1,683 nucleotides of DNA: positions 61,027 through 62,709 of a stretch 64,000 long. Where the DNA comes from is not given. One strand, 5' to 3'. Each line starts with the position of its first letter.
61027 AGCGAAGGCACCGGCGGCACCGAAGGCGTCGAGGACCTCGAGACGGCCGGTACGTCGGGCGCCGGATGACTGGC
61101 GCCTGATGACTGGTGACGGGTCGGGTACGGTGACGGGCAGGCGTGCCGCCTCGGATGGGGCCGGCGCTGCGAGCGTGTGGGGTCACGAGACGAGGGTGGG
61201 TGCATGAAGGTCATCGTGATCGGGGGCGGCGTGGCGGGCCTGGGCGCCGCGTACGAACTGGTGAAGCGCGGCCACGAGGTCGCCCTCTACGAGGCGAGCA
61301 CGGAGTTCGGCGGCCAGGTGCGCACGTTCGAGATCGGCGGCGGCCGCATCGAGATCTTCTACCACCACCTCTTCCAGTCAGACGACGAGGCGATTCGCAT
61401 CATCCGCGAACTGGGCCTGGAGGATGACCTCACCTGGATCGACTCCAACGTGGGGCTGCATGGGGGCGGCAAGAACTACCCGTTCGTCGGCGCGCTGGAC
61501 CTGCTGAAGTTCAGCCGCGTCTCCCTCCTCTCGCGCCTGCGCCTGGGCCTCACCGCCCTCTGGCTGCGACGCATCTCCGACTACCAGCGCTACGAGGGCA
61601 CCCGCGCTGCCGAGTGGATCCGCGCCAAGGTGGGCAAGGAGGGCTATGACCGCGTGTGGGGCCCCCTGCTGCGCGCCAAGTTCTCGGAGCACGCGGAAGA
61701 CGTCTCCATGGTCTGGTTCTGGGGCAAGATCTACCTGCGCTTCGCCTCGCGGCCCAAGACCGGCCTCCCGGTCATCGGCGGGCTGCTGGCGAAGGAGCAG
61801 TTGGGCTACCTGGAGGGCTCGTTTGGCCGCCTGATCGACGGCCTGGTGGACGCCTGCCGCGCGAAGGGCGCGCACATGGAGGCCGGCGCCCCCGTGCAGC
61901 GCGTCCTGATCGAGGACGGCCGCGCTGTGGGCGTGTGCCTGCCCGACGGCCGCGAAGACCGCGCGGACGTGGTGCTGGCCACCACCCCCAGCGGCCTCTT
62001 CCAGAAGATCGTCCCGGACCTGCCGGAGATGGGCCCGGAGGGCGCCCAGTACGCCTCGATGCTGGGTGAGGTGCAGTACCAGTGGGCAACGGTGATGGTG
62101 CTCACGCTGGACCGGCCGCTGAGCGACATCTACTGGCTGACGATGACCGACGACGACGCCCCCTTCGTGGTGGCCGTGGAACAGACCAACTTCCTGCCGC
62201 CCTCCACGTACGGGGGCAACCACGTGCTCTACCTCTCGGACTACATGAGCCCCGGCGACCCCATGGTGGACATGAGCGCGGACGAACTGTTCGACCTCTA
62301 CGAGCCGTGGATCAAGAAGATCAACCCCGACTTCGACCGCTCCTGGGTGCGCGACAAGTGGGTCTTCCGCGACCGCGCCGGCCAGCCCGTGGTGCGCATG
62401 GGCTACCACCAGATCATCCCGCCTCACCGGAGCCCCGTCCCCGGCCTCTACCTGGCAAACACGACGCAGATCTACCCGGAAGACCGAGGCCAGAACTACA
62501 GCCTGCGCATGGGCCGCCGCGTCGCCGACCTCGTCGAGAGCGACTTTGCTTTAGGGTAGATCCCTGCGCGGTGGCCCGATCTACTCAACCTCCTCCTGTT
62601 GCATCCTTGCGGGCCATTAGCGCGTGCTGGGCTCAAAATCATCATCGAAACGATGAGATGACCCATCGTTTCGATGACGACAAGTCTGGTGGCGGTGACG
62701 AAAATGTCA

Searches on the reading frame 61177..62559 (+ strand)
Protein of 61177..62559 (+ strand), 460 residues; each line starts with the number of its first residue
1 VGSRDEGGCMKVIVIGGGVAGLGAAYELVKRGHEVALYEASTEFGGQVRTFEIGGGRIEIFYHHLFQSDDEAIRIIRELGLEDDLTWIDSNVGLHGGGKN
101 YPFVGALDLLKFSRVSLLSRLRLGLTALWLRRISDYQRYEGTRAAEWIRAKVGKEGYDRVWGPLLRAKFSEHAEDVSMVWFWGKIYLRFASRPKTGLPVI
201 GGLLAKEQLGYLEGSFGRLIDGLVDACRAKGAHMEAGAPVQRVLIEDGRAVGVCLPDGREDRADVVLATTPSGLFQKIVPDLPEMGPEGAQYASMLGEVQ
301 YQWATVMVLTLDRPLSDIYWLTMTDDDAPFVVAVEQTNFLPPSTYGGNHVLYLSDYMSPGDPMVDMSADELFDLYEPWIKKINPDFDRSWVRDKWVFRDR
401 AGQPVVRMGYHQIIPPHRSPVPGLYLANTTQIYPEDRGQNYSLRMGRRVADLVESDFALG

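Call 80: find_encoding_contigs(protein=window:61177-62559:+, flank=10000, max_places=1)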
Protein window:61177-62559:+ (460 aa): no gene with exactly this product is on record in the collection.

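Call 81: find_encoding_contigs(protein=window:61204-62559:+, flank=10000, max_places=1)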
Protein window:61204-62559:+ (451 aa): 3 contigs read that carry it; 1 place shown.
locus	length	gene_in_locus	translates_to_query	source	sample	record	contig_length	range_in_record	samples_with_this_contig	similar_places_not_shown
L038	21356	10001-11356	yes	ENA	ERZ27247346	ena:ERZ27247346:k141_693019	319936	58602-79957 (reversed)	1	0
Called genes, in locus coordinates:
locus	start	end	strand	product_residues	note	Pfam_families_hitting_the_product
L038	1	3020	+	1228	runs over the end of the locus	PF02463:SMC_N, PF13175:AAA_15 (weak), PF13304:AAA_21 (weak), PF13476:AAA_23, PF13555:AAA_29 (weak), PF06470:SMC_hinge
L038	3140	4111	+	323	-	PF02881:SRP54_N, PF13604:AAA_30, PF00448:SRP54, PF13207:AAA_17 (faint)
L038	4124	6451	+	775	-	PF10060:DUF2298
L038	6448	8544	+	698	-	PF13231:PMT_2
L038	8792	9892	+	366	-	PF03706:LPG_synthase_TM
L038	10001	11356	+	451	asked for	PF00890:FAD_binding_2 (weak), PF01134:GIDA (faint), PF01266:DAO, PF01593:Amino_oxidase, PF03486:HI0933_like (weak), PF07992:Pyr_redox_2 (weak), PF13450:NAD_binding_8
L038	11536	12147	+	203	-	-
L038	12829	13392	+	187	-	PF01257:2Fe-2S_thioredx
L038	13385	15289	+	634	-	PF01512:Complex1_51K, PF10589:NADH_4Fe-4S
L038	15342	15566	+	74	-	-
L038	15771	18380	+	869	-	PF01624:MutS_I, PF05188:MutS_II, PF05192:MutS_III, PF05190:MutS_IV, PF00488:MutS_V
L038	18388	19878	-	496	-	PF00082:Peptidase_S8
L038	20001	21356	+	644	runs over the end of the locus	PF02518:HATPase_c, PF13589:HATPase_c_3, PF01119:DNA_mis_repair, PF08676:MutL_C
